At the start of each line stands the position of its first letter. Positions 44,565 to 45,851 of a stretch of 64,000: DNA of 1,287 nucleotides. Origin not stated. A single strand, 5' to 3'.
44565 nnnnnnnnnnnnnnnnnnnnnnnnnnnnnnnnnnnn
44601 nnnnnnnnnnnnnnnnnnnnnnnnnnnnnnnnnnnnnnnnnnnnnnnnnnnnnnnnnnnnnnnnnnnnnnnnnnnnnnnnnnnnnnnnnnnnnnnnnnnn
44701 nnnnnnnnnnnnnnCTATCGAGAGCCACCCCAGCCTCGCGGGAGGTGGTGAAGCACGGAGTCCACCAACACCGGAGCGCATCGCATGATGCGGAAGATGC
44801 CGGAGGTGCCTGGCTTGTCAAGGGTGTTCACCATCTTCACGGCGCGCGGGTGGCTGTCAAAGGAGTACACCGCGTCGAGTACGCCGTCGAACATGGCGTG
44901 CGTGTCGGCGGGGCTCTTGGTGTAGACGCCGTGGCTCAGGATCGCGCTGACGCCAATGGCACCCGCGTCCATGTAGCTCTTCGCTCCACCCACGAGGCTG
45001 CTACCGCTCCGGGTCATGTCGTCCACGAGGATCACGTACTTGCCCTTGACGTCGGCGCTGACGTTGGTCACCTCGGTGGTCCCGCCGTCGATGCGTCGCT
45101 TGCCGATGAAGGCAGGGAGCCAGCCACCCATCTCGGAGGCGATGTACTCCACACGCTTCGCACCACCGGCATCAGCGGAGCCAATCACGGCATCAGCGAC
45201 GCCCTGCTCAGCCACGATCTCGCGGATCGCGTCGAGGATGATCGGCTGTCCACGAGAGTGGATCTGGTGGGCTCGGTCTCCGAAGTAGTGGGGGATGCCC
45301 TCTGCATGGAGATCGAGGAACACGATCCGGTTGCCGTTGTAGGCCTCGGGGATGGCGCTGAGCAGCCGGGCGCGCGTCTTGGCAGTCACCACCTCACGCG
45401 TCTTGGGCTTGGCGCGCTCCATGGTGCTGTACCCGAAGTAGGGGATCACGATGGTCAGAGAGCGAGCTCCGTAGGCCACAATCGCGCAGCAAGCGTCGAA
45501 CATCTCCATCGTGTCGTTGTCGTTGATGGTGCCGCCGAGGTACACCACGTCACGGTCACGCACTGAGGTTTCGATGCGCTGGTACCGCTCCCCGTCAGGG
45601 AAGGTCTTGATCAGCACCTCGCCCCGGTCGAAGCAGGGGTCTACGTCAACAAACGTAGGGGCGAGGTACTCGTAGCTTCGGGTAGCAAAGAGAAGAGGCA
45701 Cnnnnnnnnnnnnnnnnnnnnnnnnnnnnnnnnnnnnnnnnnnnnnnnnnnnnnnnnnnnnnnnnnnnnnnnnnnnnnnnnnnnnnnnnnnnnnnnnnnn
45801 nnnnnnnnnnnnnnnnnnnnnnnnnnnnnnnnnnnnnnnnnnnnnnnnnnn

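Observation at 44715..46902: Prs-family pyrophosphokinase adjacent to a Pol-beta nucleotidyltransferase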

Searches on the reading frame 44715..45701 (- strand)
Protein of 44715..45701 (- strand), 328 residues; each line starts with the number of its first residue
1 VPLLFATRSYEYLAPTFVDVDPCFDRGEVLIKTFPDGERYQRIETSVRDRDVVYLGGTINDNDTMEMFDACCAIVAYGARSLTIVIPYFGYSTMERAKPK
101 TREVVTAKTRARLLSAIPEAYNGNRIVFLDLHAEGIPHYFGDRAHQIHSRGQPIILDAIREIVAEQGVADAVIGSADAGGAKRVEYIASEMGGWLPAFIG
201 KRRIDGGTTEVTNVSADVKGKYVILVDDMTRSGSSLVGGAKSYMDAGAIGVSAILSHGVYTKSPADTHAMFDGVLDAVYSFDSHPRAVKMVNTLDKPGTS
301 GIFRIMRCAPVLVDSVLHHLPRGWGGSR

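Call 3: search_protein_families(library=pfam, proteins=[window:44715-45701:-], max_evalue=0.01)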
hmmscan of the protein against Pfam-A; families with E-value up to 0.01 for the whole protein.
window:44715-45701:- (328 aa): 3 families
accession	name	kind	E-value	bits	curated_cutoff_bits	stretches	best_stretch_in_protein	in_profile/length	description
PF13793.12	Pribosyltran_N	-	1.1e-16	61.2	25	1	25-116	23-115/117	N-terminal domain of ribose phosphate pyrophosphokinase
PF00156.33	Pribosyltran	-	2.6e-06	27.3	26.3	1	158-238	18-105/158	Phosphoribosyl transferase domain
PF14572.12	Pribosyl_synth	-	8.3e-06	26.3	27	1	213-291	76-152/184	Phosphoribosyl synthetase-associated domain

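Call 4: search_protein_families(library=phrogs, proteins=[window:44715-45701:-], max_evalue=0.001)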
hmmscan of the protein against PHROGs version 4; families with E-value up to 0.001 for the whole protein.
window:44715-45701:- (328 aa): 2 families
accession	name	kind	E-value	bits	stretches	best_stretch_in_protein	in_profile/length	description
phrog_619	-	other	2.9e-22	80.1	1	28-290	14-268/282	ribose-phosphate pyrophosphokinase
phrog_12872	-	other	0.00038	20.2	1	82-246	74-233/547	nicotinamide phosphoribosyl transferase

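Call 10: search_dna_similar(query=window:44715-45701:-, collection=phages, mode=protein, max_rows=30)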
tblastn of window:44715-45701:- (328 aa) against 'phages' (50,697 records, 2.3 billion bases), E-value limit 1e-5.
Records with a match: 169; places in all: 169; records where one place covers at least 80% of the query: 13.
Best place of each record, by identity: <60% 169.
By first word of the organism name: Klebsiella 59; Salmonella 25; Listeria 12; Cronobacter 9; Serratia 8; uncultured 6; Pectobacterium 6; Enterococcus 5; Vibrio 5; Escherichia 5; and 11 more.
By host as written in the record: - 32; Klebsiella pneumoniae 30; Listeria monocytogenes 12; Cronobacter sakazakii 9; Klebsiella pneumoniae K23 7; Salmonella enterica subsp. enterica serovar Enteritidis PT1 6; Salmonella enterica 6; Enterococcus faecalis 2; and 47 more.
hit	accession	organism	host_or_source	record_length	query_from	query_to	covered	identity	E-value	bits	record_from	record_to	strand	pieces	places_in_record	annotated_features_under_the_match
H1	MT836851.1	Bacteriophage sp.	human fecal samples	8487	3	285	86%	30.6%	1e-21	101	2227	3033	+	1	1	record has no annotation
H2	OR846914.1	Listeria phage LM 4-11-1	Listeria monocytogenes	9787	27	311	87%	29.1%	2e-16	86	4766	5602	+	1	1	record has no annotation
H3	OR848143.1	Listeria phage LM 4-14-1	Listeria monocytogenes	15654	27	311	87%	29.1%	2e-16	86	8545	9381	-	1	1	record has no annotation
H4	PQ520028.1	Enterococcus phage IME_EF3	-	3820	27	311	87%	28.7%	3e-16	85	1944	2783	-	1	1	record has no annotation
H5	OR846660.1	Enterococcus phage Efs 1-1-1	Enterococcus faecalis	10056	27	311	87%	28.7%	4e-16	85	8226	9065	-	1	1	record has no annotation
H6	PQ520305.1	Enterococcus phage IME_EF3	-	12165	4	261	79%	31.6%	4e-22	102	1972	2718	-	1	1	record has no annotation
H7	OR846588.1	Enterococcus phage Efs 1-1-1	Enterococcus faecalis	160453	4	261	79%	31.6%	4e-22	102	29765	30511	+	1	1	record has no annotation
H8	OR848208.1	Listeria phage LM 4-14-1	Listeria monocytogenes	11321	4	259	78%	31.3%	4e-20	97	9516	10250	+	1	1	record has no annotation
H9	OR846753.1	Listeria phage LM 4-11-1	Listeria monocytogenes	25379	4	259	78%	31.3%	5e-20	97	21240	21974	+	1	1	record has no annotation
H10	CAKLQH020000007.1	Acinetobacter phage MD-2021a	not known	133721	27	292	81%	30.1%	9e-22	101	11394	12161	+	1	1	prsA_1: ribose-phosphate pyrophosphokinase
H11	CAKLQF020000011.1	Acinetobacter phage MD-2021a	not known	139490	27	292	81%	30.1%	9e-22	101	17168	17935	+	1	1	prsA_1: ribose-phosphate pyrophosphokinase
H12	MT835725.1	Bacteriophage sp.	human fecal samples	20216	34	316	86%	28.0%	6e-13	76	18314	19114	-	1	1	record has no annotation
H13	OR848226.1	Listeria phage LM 4-14-1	Listeria monocytogenes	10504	4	259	78%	30.5%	4e-19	94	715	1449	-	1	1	record has no annotation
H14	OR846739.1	Listeria phage LM 4-11-1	Listeria monocytogenes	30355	4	259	78%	30.5%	4e-19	94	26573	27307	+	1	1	record has no annotation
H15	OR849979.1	Staphylococcus phage SA 1298 Kay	Staphylococcus aureus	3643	4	261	79%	29.7%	9e-17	87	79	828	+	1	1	record has no annotation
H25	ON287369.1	Serratia phage vB_SmaM-ChuuTotoro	Serratia marcescens LVF3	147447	33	301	82%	26.1%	8e-12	72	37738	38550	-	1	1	ribose-phosphate pyrophosphokinase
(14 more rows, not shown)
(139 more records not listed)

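Call 16: search_solved_structures(query=window:44715-45701:-, max_evalue=0.01, show_alignments=3)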
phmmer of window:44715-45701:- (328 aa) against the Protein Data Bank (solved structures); distinct sequences matched with E-value up to 0.01: 32.
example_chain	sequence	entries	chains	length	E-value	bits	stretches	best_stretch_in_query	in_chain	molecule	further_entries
7yk1_A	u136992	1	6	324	1.8e-26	96.2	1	4-290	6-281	Ribose-phosphate pyrophosphokinase 2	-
3dah_A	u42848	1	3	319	8.4e-26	93.9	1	26-286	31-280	Ribose-phosphate pyrophosphokinase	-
4s2u_A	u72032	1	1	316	1.2e-25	93.4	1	26-287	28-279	Ribose-phosphate pyrophosphokinase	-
7xmu_A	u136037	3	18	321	1.2e-25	93.4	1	26-287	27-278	Ribose-phosphate pyrophosphokinase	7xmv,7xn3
6asv_A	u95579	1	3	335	1.4e-25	93.2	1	26-287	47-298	Ribose-phosphate pyrophosphokinase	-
4lzo_A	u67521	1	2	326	1.6e-25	93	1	23-281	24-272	Ribose-phosphate pyrophosphokinase 1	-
4m0u_A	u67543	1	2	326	1.7e-25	92.9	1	23-281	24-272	Ribose-phosphate pyrophosphokinase 1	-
2h06_A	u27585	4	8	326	1.7e-25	92.9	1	23-281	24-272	Ribose-phosphate pyrophosphokinase I | Ribose-phosphate pyrophosphokinase 1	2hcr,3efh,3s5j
8dbc_A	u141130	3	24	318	2e-25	92.7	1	23-285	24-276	Ribose-phosphate pyrophosphokinase 1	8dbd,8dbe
8dbf_A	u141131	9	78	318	2.1e-25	92.6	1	23-285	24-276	Ribose-phosphate pyrophosphokinase 1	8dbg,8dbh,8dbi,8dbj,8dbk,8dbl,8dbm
8dbn_A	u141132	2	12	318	2.1e-25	92.6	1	23-285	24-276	Ribose-phosphate pyrophosphokinase 1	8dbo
2h07_A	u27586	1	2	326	2.4e-25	92.4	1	23-281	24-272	Ribose-phosphate pyrophosphokinase I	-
4lyg_A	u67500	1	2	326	2.4e-25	92.4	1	23-281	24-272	Ribose-phosphate pyrophosphokinase 1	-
8yi9_A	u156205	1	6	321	2.9e-25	92.2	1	4-289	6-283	Isoform 2 of Ribose-phosphate pyrophosphokinase 2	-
8ypy_A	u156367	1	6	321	3.1e-25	92.1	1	4-289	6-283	Isoform 2 of Ribose-phosphate pyrophosphokinase 2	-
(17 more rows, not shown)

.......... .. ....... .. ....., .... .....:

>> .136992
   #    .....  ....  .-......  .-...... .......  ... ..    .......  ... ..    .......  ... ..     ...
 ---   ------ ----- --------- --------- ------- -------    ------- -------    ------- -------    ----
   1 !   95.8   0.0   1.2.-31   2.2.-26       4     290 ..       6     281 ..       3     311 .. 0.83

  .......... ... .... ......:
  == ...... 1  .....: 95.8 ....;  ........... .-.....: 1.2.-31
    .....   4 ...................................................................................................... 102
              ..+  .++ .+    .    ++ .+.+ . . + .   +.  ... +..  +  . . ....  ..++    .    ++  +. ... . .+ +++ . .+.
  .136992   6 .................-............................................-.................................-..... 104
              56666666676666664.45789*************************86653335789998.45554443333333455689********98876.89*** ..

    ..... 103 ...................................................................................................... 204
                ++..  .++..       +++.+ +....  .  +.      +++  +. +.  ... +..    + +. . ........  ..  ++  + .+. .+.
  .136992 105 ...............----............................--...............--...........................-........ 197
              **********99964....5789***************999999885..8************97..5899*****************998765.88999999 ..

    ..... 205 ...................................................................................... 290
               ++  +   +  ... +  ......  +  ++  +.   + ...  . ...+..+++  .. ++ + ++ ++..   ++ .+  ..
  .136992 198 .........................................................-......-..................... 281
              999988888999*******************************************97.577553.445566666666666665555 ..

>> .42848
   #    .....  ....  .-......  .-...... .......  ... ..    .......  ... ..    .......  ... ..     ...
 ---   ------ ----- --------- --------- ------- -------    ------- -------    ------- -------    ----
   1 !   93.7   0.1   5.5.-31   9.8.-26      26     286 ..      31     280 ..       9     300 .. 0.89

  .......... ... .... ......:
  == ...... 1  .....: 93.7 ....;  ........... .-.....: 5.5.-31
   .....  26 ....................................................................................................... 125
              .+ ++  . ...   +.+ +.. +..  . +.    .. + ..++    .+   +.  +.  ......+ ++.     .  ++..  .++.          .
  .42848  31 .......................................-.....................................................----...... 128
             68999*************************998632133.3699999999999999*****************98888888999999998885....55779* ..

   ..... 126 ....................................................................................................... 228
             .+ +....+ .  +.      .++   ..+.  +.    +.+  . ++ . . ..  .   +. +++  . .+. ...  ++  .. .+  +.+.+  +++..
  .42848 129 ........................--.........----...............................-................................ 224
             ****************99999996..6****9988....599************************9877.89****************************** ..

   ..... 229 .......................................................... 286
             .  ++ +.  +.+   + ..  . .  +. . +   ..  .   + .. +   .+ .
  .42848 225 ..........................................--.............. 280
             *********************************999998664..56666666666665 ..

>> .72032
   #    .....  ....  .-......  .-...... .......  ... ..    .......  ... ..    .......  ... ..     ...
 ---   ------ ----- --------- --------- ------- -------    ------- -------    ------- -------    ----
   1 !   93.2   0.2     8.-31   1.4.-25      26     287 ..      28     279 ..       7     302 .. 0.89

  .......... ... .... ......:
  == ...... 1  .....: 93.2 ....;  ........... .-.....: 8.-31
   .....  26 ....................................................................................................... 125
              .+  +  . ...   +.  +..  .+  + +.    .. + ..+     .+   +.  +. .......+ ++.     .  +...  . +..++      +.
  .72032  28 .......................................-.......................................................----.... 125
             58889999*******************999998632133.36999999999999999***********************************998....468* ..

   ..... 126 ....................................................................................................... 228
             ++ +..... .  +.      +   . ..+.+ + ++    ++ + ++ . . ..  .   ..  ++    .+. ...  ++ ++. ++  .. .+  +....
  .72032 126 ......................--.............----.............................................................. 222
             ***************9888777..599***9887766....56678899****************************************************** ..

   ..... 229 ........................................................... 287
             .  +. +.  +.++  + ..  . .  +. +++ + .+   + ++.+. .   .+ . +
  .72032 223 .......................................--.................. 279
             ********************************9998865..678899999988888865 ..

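Call 19: find_homologous_proteins(query=window:44715-45701:-, max_evalue=0.00001)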
Query window:44715-45701:- (328 aa): 3505 proteins with E <= 0.00001 among 8000 candidates; the best 120 are listed.
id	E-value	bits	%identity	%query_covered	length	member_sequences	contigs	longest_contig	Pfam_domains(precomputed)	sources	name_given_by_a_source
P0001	8.2e-217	736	99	100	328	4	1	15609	PF00156.34,PF14572.13,PF13793.13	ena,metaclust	metaclust:\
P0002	8.2e-171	585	77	100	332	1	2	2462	PF00156.34,PF14572.13,PF13793.13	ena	-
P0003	1.0e-130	454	63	100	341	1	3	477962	PF00156.34,PF14572.13,PF13793.13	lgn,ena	-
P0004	1.4e-112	394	57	99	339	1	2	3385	PF00156.34,PF13793.13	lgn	-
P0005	5.0e-107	376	55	99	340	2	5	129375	PF00156.34,PF13793.13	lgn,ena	-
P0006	1.1e-96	342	50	100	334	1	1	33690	PF00156.34,PF14572.13,PF13793.13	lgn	-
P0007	1.0e-82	296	52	88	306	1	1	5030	PF00156.34,PF14572.13,PF13793.13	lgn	-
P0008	1.1e-82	296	53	88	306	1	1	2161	PF00156.34,PF14572.13,PF13793.13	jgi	jgi:ribose-phosphate pyrophosphokinase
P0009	1.3e-82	295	50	89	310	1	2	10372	PF00156.34,PF14572.13,PF13793.13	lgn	-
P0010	2.2e-82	295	49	92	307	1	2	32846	PF00156.34,PF14572.13,PF13793.13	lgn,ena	-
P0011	3.8e-82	294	52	88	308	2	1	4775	PF00156.34,PF14572.13,PF13793.13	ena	-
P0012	4.6e-82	294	51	89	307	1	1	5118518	PF00156.34,PF14572.13,PF13793.13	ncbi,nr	ncbi:ribose-phosphate diphosphokinase [Cytophagaceae bacterium ABcell3]|nr:ribose-phosphate diphosph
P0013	7.0e-82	293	50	92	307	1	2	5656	PF00156.34,PF14572.13,PF13793.13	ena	-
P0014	1.2e-81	292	48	88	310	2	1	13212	PF00156.34,PF14572.13,PF13793.13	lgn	-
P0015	1.2e-81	292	49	89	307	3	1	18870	PF00156.34,PF14572.13,PF13793.13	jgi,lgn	jgi:ribose-phosphate pyrophosphokinase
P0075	2.4e-78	281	44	97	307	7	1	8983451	PF00156.34,PF14572.13,PF13793.13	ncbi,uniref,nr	ncbi:ribose-phosphate diphosphokinase [Rhodocytophaga rosea]|uniref:ribose-phosphate diphosphokinase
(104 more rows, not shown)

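Call 20: find_encoding_contigs(protein=P0003, flank=10000, max_places=2)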
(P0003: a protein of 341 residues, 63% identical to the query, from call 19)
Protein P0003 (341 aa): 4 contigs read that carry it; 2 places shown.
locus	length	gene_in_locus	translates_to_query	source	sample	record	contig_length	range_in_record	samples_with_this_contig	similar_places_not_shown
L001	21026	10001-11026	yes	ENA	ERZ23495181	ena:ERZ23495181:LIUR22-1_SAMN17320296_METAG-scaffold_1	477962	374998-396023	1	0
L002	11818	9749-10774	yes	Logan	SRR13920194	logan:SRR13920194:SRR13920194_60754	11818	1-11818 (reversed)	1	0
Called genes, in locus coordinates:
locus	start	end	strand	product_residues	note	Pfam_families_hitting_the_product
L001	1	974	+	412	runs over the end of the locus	PF01743:PolyA_pol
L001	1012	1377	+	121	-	-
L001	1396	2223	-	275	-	PF10263:SprT-like (weak)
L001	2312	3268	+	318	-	PF09924:LPG_synthase_C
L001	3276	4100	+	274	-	PF00291:PALP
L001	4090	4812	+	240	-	PF13489:Methyltransf_23 (weak), PF05175:MTS (weak), PF07021:MetW (weak), PF13847:Methyltransf_31, PF08242:Methyltransf_12 (weak), PF13649:Methyltransf_25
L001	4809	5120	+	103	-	PF10544:T5orf172, PF13455:MUG113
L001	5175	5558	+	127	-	-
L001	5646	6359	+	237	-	PF21906:WHD_NrtR (faint)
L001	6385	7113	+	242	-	PF00857:Isochorismatase (weak)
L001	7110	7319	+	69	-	-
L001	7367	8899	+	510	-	-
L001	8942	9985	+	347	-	PF02540:NAD_synthase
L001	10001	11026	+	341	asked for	PF13793:Pribosyltran_N, PF00156:Pribosyltran, PF14572:Pribosyl_synth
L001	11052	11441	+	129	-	-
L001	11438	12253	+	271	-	PF25106:VWA_4 (faint)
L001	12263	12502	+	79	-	-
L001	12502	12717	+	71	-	-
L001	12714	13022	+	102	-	-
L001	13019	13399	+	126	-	-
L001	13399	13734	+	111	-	-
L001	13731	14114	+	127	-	-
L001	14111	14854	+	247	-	PF00857:Isochorismatase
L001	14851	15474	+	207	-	-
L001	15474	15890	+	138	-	-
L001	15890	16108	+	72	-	-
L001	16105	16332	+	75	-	-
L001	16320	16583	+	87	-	-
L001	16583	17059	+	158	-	-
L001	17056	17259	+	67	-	-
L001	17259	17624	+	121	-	-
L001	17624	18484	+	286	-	-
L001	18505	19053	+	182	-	PF00293:NUDIX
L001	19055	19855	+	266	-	PF08902:DUF1848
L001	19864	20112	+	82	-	-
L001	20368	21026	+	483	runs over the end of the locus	-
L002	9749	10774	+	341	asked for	PF13793:Pribosyltran_N, PF00156:Pribosyltran, PF14572:Pribosyl_synth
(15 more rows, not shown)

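Call 21: find_encoding_contigs(protein=P0005, flank=10000, max_places=2)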
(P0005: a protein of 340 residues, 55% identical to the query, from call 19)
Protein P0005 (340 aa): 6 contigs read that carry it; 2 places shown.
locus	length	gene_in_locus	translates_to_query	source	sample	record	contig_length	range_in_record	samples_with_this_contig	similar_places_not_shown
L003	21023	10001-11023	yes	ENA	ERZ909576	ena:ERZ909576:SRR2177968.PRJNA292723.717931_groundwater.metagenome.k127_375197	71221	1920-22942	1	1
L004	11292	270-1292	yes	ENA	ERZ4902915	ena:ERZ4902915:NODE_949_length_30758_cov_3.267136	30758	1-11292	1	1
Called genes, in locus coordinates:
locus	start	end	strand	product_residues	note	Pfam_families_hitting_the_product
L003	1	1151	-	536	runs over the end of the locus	-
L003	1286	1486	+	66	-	-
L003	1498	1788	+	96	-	-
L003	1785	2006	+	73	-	-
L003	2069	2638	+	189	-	PF01467:CTP_transf_like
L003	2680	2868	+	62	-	-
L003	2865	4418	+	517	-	-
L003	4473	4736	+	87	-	-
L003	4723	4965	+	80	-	-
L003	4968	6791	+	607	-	-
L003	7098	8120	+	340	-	PF02540:NAD_synthase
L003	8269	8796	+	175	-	-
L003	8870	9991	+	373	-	PF10127:RlaP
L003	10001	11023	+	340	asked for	PF13793:Pribosyltran_N, PF00156:Pribosyltran (weak)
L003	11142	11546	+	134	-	-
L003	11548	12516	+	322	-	PF13671:AAA_33, PF00702:Hydrolase (faint), PF08645:PNK3P, PF13242:Hydrolase_like (weak)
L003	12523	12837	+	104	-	-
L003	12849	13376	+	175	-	-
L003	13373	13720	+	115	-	-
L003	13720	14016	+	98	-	-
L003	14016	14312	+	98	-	-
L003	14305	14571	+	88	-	-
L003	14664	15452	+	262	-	-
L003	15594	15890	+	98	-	-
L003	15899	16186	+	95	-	-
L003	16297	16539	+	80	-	-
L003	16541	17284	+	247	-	PF00857:Isochorismatase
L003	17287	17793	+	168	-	-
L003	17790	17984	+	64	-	-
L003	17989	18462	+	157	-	-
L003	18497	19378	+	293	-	-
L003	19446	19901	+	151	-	-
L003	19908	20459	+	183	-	PF00293:NUDIX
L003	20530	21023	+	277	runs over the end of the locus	PF08902:DUF1848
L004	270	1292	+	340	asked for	PF13793:Pribosyltran_N, PF00156:Pribosyltran (weak)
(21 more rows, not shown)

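Call 22: find_encoding_contigs(protein=P0012, flank=8000, max_places=1)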
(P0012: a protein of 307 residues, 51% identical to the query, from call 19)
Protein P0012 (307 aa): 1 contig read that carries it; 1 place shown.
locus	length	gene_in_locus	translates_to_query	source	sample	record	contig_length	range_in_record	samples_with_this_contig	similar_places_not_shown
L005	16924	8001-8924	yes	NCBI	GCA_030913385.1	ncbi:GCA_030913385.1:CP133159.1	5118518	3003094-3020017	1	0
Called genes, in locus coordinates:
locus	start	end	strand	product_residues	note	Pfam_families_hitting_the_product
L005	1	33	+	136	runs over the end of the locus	PF01475:FUR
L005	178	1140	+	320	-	PF02492:cobW, PF07683:CobW_C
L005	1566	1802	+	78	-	PF00550:PP-binding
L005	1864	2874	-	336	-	PF23381:Beta-prop_IFT122_1st, PF23414:Beta-prop_EML_2, PF25174:Beta-prop_THOC3, PF25175:Beta-prop_WDR5, PF24807:WD40_CDC20-Fz, PF24817:WD40_WDHD1_1st, PF25173:Beta-prop_WDR3_1st, PF23381:Beta-prop_IFT122_1st, +39 more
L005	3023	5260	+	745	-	PF00989:PAS, PF08448:PAS_4, PF13426:PAS_9, PF08447:PAS_3, PF08448:PAS_4 (weak), PF08447:PAS_3, PF00512:HisKA (weak), PF02518:HATPase_c, +2 more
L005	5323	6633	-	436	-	PF01794:Ferric_reduct, PF08022:FAD_binding_8 (weak), PF00175:NAD_binding_1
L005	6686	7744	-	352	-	PF14391:DUF4421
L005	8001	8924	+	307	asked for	PF13793:Pribosyltran_N, PF00156:Pribosyltran, PF14572:Pribosyl_synth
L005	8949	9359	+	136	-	PF00076:RRM_1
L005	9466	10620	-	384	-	PF07995:GSDH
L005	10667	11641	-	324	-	PF06241:Castor_Poll_mid (faint), PF07885:Ion_trans_2, PF02254:TrkA_N, PF22614:Slo-like_RCK (faint), PF02080:TrkA_C (weak)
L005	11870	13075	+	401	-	PF00909:Ammonium_transp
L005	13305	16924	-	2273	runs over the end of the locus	PF01270:Glyco_hydro_8, PF07610:DUF1573 (weak), PF15780:ASH (weak), PF07610:DUF1573 (weak), PF15780:ASH (weak), PF22073:Cep192_D4 (weak), PF22544:HYDIN_VesB_CFA65-like_Ig, PF18962:Por_Secre_tail, +8 more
